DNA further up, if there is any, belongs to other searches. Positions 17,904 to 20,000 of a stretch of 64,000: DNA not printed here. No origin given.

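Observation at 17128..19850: AMIN-TPR-beta-barrel outer-membrane protein coupled to a hyper-acidic secreted protein: possible Slam/type XI-like export pair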

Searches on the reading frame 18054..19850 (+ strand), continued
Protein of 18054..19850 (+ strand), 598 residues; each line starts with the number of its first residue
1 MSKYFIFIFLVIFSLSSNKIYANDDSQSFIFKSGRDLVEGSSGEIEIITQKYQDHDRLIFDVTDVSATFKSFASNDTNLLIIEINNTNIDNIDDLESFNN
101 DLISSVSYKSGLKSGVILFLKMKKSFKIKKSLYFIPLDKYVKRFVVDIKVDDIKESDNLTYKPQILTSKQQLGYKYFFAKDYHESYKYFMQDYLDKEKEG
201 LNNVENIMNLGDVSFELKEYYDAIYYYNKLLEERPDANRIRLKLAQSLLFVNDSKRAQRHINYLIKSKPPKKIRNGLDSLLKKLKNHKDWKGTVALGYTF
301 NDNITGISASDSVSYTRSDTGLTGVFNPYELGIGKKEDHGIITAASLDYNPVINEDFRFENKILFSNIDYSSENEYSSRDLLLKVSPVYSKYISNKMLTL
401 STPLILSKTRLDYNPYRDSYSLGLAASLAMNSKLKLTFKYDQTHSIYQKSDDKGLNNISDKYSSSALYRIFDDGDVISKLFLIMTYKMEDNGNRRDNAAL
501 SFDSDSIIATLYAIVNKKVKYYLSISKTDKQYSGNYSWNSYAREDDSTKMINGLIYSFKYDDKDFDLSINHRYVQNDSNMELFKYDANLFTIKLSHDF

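Call 24: search_protein_families(library=pfam, proteins=[P0010, P0029, P0055, P0061, P0062, P0066, P0068, P0086, P0099, P0146], max_evalue=0.01)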
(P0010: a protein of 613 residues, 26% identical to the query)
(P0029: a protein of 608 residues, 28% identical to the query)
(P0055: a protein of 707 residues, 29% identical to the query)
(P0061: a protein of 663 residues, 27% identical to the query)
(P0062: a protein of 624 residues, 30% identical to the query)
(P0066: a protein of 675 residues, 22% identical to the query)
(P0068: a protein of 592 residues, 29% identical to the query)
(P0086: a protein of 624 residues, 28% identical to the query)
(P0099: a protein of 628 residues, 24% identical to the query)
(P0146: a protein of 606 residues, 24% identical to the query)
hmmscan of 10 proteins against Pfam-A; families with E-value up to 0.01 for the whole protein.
P0010 (613 aa): 22 families
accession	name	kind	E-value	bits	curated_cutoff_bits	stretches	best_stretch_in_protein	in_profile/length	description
PF14559.12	TPR_19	-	5.3e-15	55.9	25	2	208-273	2-67/68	Tetratricopeptide repeat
PF13432.12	TPR_16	-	7.9e-14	52.2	32.7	3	215-264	18-64/65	Tetratricopeptide repeat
PF07719.23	TPR_2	-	5.4e-13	48.4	27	0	65-91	2-28/34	Tetratricopeptide repeat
PF04575.19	SlipAM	-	6.8e-13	49.2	22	1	420-603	95-278/288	Surface lipoprotein assembly modifier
PF00515.34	TPR_1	-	5.7e-12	45.4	27.8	1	65-95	2-32/34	Tetratricopeptide repeat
PF23914.1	TPR_CcmH_CycH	-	7e-12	45.9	42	2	224-299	43-121/158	Cytochrome c-type biogenesis protein H TPR domain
PF16918.11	PknG_TPR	-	2.2e-10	40.3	27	2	41-124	105-187/340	Protein kinase G tetratricopeptide repeat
PF12895.13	ANAPC3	-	3.1e-10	40.6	27.2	2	40-88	33-80/82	Anaphase-promoting complex, cyclosome, subunit 3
PF13428.12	TPR_14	-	7e-09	35.9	23.5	0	232-274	2-44/44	Tetratricopeptide repeat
PF25068.1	ARM_TT21_4th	-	3.1e-08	34.5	30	0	70-135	5-69/153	Tetratricopeptide repeat protein 21 forth ARM domain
PF13174.12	TPR_6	-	1.5e-07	32.1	26.3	0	235-259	4-28/33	Tetratricopeptide repeat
PF24575.1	TPR_Slam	-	2.3e-07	31.6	35.2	1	234-284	50-100/104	Surface lipoprotein assembly modifier, N-terminal TPR repeats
PF13181.12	TPR_8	-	3.6e-07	30.3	25.7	0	237-258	7-28/34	Tetratricopeptide repeat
PF13371.12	TPR_9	-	6.2e-06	26.6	35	0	44-99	9-64/73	Tetratricopeptide repeat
PF13431.12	TPR_17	-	6.7e-06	26.4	24.4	0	53-84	2-33/34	Tetratricopeptide repeat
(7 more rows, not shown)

P0029 (608 aa): 6 families
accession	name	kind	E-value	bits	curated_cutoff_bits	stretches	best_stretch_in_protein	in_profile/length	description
PF12895.13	ANAPC3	-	4e-07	30.7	27.2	1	192-249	25-81/82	Anaphase-promoting complex, cyclosome, subunit 3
PF07719.23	TPR_2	-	1.8e-06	28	27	1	227-256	4-33/34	Tetratricopeptide repeat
PF24575.1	TPR_Slam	-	3.1e-06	28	35.2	0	233-279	56-102/104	Surface lipoprotein assembly modifier, N-terminal TPR repeats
PF13432.12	TPR_16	-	0.00036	21.3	32.7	1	197-256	4-63/65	Tetratricopeptide repeat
PF13424.12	TPR_12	-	0.0023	18.5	30.1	1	206-251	26-72/77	Tetratricopeptide repeat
PF00515.34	TPR_1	-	0.0029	17.8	27.8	0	229-256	6-33/34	Tetratricopeptide repeat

P0055 (707 aa): 10 families
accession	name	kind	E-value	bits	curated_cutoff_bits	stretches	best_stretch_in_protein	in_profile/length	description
PF14559.12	TPR_19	-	4.4e-08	33.8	25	1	337-390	2-55/68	Tetratricopeptide repeat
PF13432.12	TPR_16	-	3.4e-07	31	32.7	1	332-384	3-55/65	Tetratricopeptide repeat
PF07719.23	TPR_2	-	7.5e-07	29.2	27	1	330-356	5-31/34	Tetratricopeptide repeat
PF12895.13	ANAPC3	-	6.9e-06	26.7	27.2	1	297-351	28-81/82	Anaphase-promoting complex, cyclosome, subunit 3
PF24575.1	TPR_Slam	-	2.1e-05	25.3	35.2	1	327-383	48-104/104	Surface lipoprotein assembly modifier, N-terminal TPR repeats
PF13428.12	TPR_14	-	0.00066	20.6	23.5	0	331-368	6-43/44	Tetratricopeptide repeat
PF14853.12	Fis1_TPR_C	-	0.0024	18.4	25.3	0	330-360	5-35/53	Fis1 C-terminal tetratricopeptide repeat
PF25068.1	ARM_TT21_4th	-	0.0031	18.2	30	1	341-409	14-86/153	Tetratricopeptide repeat protein 21 forth ARM domain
PF23914.1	TPR_CcmH_CycH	-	0.0035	17.6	42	1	331-390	55-117/158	Cytochrome c-type biogenesis protein H TPR domain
PF13174.12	TPR_6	-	0.0065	17.5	26.3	0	330-353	4-27/33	Tetratricopeptide repeat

P0061 (663 aa): 13 families
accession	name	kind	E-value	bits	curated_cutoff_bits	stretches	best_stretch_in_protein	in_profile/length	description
PF00691.25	OmpA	-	6.8e-18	65.3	27.2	1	108-194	11-98/98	OmpA family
PF14559.12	TPR_19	-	1.1e-13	51.7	25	1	299-355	4-61/68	Tetratricopeptide repeat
PF07719.23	TPR_2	-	4.1e-12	45.7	27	1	289-318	4-33/34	Tetratricopeptide repeat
PF13371.12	TPR_9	-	6.7e-09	36.1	35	1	300-361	9-70/73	Tetratricopeptide repeat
PF13174.12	TPR_6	-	1.1e-08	35.6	26.3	1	257-284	5-32/33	Tetratricopeptide repeat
PF13432.12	TPR_16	-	4.5e-08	33.8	32.7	1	258-313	3-58/65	Tetratricopeptide repeat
PF13428.12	TPR_14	-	3.1e-06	27.8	23.5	0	262-292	11-41/44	Tetratricopeptide repeat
PF24575.1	TPR_Slam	-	5.6e-06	27.2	35.2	1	290-343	51-104/104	Surface lipoprotein assembly modifier, N-terminal TPR repeats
PF00515.34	TPR_1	-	7.2e-06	26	27.8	0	290-311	5-26/34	Tetratricopeptide repeat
PF13181.12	TPR_8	-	2.7e-05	24.4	25.7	0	323-351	4-32/34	Tetratricopeptide repeat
PF13424.12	TPR_12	-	0.00012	22.7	30.1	0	257-313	15-72/77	Tetratricopeptide repeat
PF04575.19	SlipAM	-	0.00014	22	22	1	383-653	9-278/288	Surface lipoprotein assembly modifier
PF02412.23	TSP_3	-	0.0051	16.9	25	0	59-77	14-32/36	Thrombospondin type 3 repeat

P0062 (624 aa): 15 families
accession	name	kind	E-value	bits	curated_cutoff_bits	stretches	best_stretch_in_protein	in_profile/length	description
PF00691.25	OmpA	-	8.8e-17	61.7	27.2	1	85-181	1-98/98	OmpA family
PF07719.23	TPR_2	-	2e-12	46.6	27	2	215-246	3-34/34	Tetratricopeptide repeat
PF04575.19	SlipAM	-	2.1e-12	47.6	22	1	338-620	3-284/288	Surface lipoprotein assembly modifier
PF14559.12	TPR_19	-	2.8e-11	44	25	2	258-323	2-67/68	Tetratricopeptide repeat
PF13432.12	TPR_16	-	4.2e-11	43.5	32.7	1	217-280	1-64/65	Tetratricopeptide repeat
PF00515.34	TPR_1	-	2.8e-10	40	27.8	0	252-279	6-33/34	Tetratricopeptide repeat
PF13174.12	TPR_6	-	8.9e-10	39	26.3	1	215-245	2-32/33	Tetratricopeptide repeat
PF13428.12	TPR_14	-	4.6e-08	33.4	23.5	0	220-255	8-43/44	Tetratricopeptide repeat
PF24575.1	TPR_Slam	-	6.5e-07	30.2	35.2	0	216-263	50-97/104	Surface lipoprotein assembly modifier, N-terminal TPR repeats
PF13371.12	TPR_9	-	1.8e-06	28.3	35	1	255-324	3-72/73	Tetratricopeptide repeat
PF12895.13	ANAPC3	-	0.00019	22.1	27.2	1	211-272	21-81/82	Anaphase-promoting complex, cyclosome, subunit 3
PF16918.11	PknG_TPR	-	0.00061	19.1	27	1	204-311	84-191/340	Protein kinase G tetratricopeptide repeat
PF13424.12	TPR_12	-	0.00089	19.9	30.1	0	229-275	26-73/77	Tetratricopeptide repeat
PF13181.12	TPR_8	-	0.0017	18.8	25.7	0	284-312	4-32/34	Tetratricopeptide repeat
PF23914.1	TPR_CcmH_CycH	-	0.0065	16.8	42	0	240-316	43-122/158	Cytochrome c-type biogenesis protein H TPR domain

P0066 (675 aa): 19 families
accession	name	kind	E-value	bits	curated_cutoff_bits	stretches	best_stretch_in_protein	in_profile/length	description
PF14559.12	TPR_19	-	2.3e-26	92.4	25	3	313-365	8-61/68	Tetratricopeptide repeat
PF24575.1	TPR_Slam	-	7.3e-21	75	35.2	2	309-353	60-104/104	Surface lipoprotein assembly modifier, N-terminal TPR repeats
PF04575.19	SlipAM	-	9e-20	71.8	22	1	382-664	1-277/288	Surface lipoprotein assembly modifier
PF13428.12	TPR_14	-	3.8e-18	64.6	23.5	2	256-292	7-43/44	Tetratricopeptide repeat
PF13414.12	TPR_11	-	3.1e-14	52.8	26.8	0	130-164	3-37/42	TPR repeat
PF13432.12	TPR_16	-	4.4e-14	53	32.7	0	257-295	4-42/65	Tetratricopeptide repeat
PF07719.23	TPR_2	-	3.5e-12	45.9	27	0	201-231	1-31/34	Tetratricopeptide repeat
PF13431.12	TPR_17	-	5.5e-10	39.2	24.4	0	194-217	6-29/34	Tetratricopeptide repeat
PF25060.1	ARM_TT21_2nd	-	2.1e-09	37.7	27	1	283-362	177-254/270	Tetratricopeptide repeat protein 21 second ARM domain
PF12895.13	ANAPC3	-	1.6e-07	31.9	27.2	0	128-169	30-70/82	Anaphase-promoting complex, cyclosome, subunit 3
PF14561.12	TPR_20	-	7.3e-06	26.7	25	0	314-361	6-53/90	Tetratricopeptide repeat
PF23914.1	TPR_CcmH_CycH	-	1.6e-05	25.2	42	0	311-361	65-118/158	Cytochrome c-type biogenesis protein H TPR domain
PF13174.12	TPR_6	-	2.2e-05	25.2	26.3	0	134-153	13-32/33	Tetratricopeptide repeat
PF13424.12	TPR_12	-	3.6e-05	24.3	30.1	0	311-358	25-73/77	Tetratricopeptide repeat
PF13181.12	TPR_8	-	0.00012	22.4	25.7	0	331-355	2-26/34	Tetratricopeptide repeat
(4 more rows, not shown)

P0068 (592 aa): 22 families
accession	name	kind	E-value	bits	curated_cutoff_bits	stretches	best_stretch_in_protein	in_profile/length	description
PF00023.36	Ank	-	7.6e-24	82.9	21.1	2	112-142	2-32/33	Ankyrin repeat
PF12796.13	Ank_2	-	1.5e-22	80.4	27.3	2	92-166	10-81/90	Ankyrin repeats (3 copies)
PF13857.12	Ank_5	-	7.3e-20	71.3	27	2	74-117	11-54/56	Ankyrin repeats (many copies)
PF13606.12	Ank_3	-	3.4e-17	61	22.3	2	111-137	1-27/30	Ankyrin repeat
PF13637.12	Ank_4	-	4.4e-17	62.2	22.7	1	83-132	1-50/50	Ankyrin repeats (many copies)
PF14559.12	TPR_19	-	4.1e-15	56.3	25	2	225-281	5-62/68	Tetratricopeptide repeat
PF07719.23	TPR_2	-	3.1e-10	39.8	27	1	213-244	3-34/34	Tetratricopeptide repeat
PF13432.12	TPR_16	-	4.6e-09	37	32.7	1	217-272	3-58/65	Tetratricopeptide repeat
PF13428.12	TPR_14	-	4.7e-08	33.4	23.5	1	212-253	2-43/44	Tetratricopeptide repeat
PF13371.12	TPR_9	-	3.5e-07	30.6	35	1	189-248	7-66/73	Tetratricopeptide repeat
PF00515.34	TPR_1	-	2.3e-06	27.6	27.8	1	216-244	6-34/34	Tetratricopeptide repeat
PF13431.12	TPR_17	-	3.4e-06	27.3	24.4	1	233-265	1-33/34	Tetratricopeptide repeat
PF13181.12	TPR_8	-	7.8e-06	26.1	25.7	1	213-244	3-34/34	Tetratricopeptide repeat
PF13424.12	TPR_12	-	2.5e-05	24.8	30.1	0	193-240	26-74/77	Tetratricopeptide repeat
PF12895.13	ANAPC3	-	4e-05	24.2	27.2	1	225-263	3-41/82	Anaphase-promoting complex, cyclosome, subunit 3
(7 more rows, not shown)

P0086 (624 aa): 10 families
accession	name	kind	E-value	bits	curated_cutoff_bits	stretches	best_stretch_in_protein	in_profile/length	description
PF14559.12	TPR_19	-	5.7e-11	43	25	1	250-302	2-54/68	Tetratricopeptide repeat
PF07719.23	TPR_2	-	1.8e-09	37.4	27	1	242-272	4-34/34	Tetratricopeptide repeat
PF24575.1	TPR_Slam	-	4.6e-08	33.9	35.2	1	248-294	56-102/104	Surface lipoprotein assembly modifier, N-terminal TPR repeats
PF13432.12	TPR_16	-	2.9e-07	31.3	32.7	1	209-272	1-64/65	Tetratricopeptide repeat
PF12895.13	ANAPC3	-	3.1e-07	31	27.2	1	206-264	24-81/82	Anaphase-promoting complex, cyclosome, subunit 3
PF13174.12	TPR_6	-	9.7e-06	26.4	26.3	0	243-266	4-27/33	Tetratricopeptide repeat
PF13424.12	TPR_12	-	0.00027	21.5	30.1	0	221-266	26-72/77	Tetratricopeptide repeat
PF13428.12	TPR_14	-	0.0011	19.9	23.5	0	242-281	4-43/44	Tetratricopeptide repeat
PF13374.12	TPR_10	-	0.002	18.6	27.5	0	279-299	8-28/42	Tetratricopeptide repeat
PF00515.34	TPR_1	-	0.0022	18.2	27.8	0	244-272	6-34/34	Tetratricopeptide repeat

P0099 (628 aa): 9 families
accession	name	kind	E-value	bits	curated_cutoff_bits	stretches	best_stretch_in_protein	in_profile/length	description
PF04575.19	SlipAM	-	1.5e-21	77.6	22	1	342-628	1-288/288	Surface lipoprotein assembly modifier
PF24575.1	TPR_Slam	-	2.1e-09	38.2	35.2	1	257-313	48-104/104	Surface lipoprotein assembly modifier, N-terminal TPR repeats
PF13432.12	TPR_16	-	2.4e-08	34.7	32.7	2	223-287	1-62/65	Tetratricopeptide repeat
PF14559.12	TPR_19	-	3.4e-08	34.1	25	1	266-305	1-40/68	Tetratricopeptide repeat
PF13424.12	TPR_12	-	0.00065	20.3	30.1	0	224-284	8-73/77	Tetratricopeptide repeat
PF25058.1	ARM_TT21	-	0.0012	19.3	27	1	210-307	48-145/155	Tetratricopeptide repeat protein 21 ARM repeat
PF13428.12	TPR_14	-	0.002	19.1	23.5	0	261-298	6-43/44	Tetratricopeptide repeat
PF07719.23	TPR_2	-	0.004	17.6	27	0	260-286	5-31/34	Tetratricopeptide repeat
PF13174.12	TPR_6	-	0.0067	17.5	26.3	0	259-287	3-31/33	Tetratricopeptide repeat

P0146 (606 aa): 18 families
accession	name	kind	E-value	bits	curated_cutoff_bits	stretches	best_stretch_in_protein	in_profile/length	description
PF14559.12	TPR_19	-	4.5e-14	52.9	25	1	230-283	5-58/68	Tetratricopeptide repeat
PF24575.1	TPR_Slam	-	2.3e-13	50.9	35.2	2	58-110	40-91/104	Surface lipoprotein assembly modifier, N-terminal TPR repeats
PF13371.12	TPR_9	-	2.3e-09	37.5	35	1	228-282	7-61/73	Tetratricopeptide repeat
PF13428.12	TPR_14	-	4.6e-09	36.5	23.5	1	217-257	2-42/44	Tetratricopeptide repeat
PF07719.23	TPR_2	-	8.4e-09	35.3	27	0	255-281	6-32/34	Tetratricopeptide repeat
PF14561.12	TPR_20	-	1.2e-08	35.5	25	0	198-236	4-42/90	Tetratricopeptide repeat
PF04575.19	SlipAM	-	5.5e-08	33.1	22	1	470-606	149-288/288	Surface lipoprotein assembly modifier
PF25064.1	ARM_TT21_5th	-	2.6e-06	28.2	27.8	0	195-276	14-98/117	TT21 fifth ARM repeats domain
PF13432.12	TPR_16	-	3.2e-06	27.9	32.7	1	228-281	9-62/65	Tetratricopeptide repeat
PF13181.12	TPR_8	-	1e-05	25.8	25.7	0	217-241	2-26/34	Tetratricopeptide repeat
PF23914.1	TPR_CcmH_CycH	-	1.6e-05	25.3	42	0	57-114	41-98/158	Cytochrome c-type biogenesis protein H TPR domain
PF13424.12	TPR_12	-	0.00017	22.2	30.1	1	233-278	27-73/77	Tetratricopeptide repeat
PF13174.12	TPR_6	-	0.00024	22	26.3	0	255-281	5-31/33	Tetratricopeptide repeat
PF00515.34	TPR_1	-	0.00045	20.4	27.8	0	255-281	6-32/34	Tetratricopeptide repeat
PF13431.12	TPR_17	-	0.0027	18.3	24.4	0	209-237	6-34/34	Tetratricopeptide repeat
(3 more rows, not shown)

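Call 37: find_encoding_contigs(protein=P0029, flank=5000, max_places=3)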
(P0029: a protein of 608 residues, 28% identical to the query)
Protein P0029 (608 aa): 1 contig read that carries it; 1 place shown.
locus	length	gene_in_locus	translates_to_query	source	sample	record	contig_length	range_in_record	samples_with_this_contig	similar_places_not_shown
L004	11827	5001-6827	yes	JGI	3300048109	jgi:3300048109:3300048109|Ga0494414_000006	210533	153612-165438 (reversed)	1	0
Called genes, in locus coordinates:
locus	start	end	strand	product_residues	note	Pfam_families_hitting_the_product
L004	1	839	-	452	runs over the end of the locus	PF01425:Amidase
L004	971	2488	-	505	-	-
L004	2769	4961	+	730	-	PF05226:CHASE2, PF00211:Guanylate_cyc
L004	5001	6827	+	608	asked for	PF12895:ANAPC3 (weak), PF24575:TPR_Slam (faint), PF07719:TPR_2 (faint)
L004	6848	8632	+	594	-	-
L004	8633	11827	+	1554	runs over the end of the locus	PF13385:Laminin_G_3, PF00028:Cadherin (faint)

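Call 38: predict_structure(alignment_id=A1)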
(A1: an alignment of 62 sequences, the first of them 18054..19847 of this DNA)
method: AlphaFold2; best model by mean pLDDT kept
length: 598 residues; sequences in the alignment: 62
mean_pLDDT: 79.8   pTM: 0.68
mean pLDDT of the five models: 79.8, 79.7, 79.3, 78.9, 77.7
residues with pLDDT >= 90: 367; 70-90: 75; 50-70: 18; < 50: 138
segments of 3 or more residues with pLDDT < 50: 17-62, 64-66, 68-88, 90-92, 101-161
pLDDT, mean of each block of 10 residues (from residue 1): 73 59 29 27 27 33 46 44 46 49 43 38 33 29 31 40 78 95 95 93 93 94 93 96 95 90 97 95 90 98 94 87 90 95 98 93 98 97 98 92 98 97 98 95 96 92 98 89 98 77 98 96 98 88 97 98 97 97 96 98
secondary structure, 60 per line:
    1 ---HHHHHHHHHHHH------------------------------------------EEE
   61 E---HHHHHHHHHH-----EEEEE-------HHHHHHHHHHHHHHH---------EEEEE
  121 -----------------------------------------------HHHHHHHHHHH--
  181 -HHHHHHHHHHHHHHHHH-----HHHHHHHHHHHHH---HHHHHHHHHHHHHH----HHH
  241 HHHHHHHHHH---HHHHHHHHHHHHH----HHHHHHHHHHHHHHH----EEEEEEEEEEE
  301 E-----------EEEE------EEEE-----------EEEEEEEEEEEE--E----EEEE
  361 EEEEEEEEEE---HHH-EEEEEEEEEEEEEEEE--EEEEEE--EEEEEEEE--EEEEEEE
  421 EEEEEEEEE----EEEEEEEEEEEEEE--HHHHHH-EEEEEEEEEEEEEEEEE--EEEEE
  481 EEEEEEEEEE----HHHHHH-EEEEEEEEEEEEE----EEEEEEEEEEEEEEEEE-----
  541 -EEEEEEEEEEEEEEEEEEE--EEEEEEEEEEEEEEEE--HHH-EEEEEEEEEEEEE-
elements in order: H4-15 E58-61 H65-74 E80-84 H92-106 E116-120 H168-178 H182-198 H204-216 H220-233 H238-250 H254-266 H271-285 E290-301 E313-316 E323-326 E338-349 E357-370 E378-393 E396-401 E404-411 E414-429 E434-447 H450-455 E457-473 E476-490 H495-500 E502-514 E519-535 E542-560 E563-578 E585-597
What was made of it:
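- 18555..18908 (+): ORF B periplasmic TPR domain, residues 168-285, seven helices. AF2 helices at pLDDT 90-97 (call 38).
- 18921..19847 (+): ORF B 14-stranded DUF560/SlipAM beta-barrel, residues 290-598, ending in F. 14 long DSSP strands at pLDDT above 90 (call 38).
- On T11SS outer-membrane protein (Slam/DUF560 family): DSSP gives 14 long strands between residues 290 and 597 at pLDDT above 90, plus one short loop hairpin (call 38). Seven helices at residues 168-285, pLDDT 90-97 (call 38).
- On AMIN domain (PF11741), for ORF B residues 23-165: pLDDT below 50 (call 38).
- On PgaA/BcsC/PelB exopolysaccharide TPR-porins: 14 strands (call 38).
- Closest known: AMIN domain. Different: There is no confident fold (call 38).
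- Checked: The beta region starts at W290 (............), ends in ..SHDF, and folds as 14 long strands at pLDDT above 90 (call 38). The AF2 model of residues 17-161 has pLDDT below 50 (call 38).
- AF2 with that alignment gives TPR and barrel at pLDDT above 90 and 14 long strands (call 38). The model has 14 strands (call 38).
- Tried and rejected: The N-terminal domain of ORF B was not resolved by AF2 (call 38).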
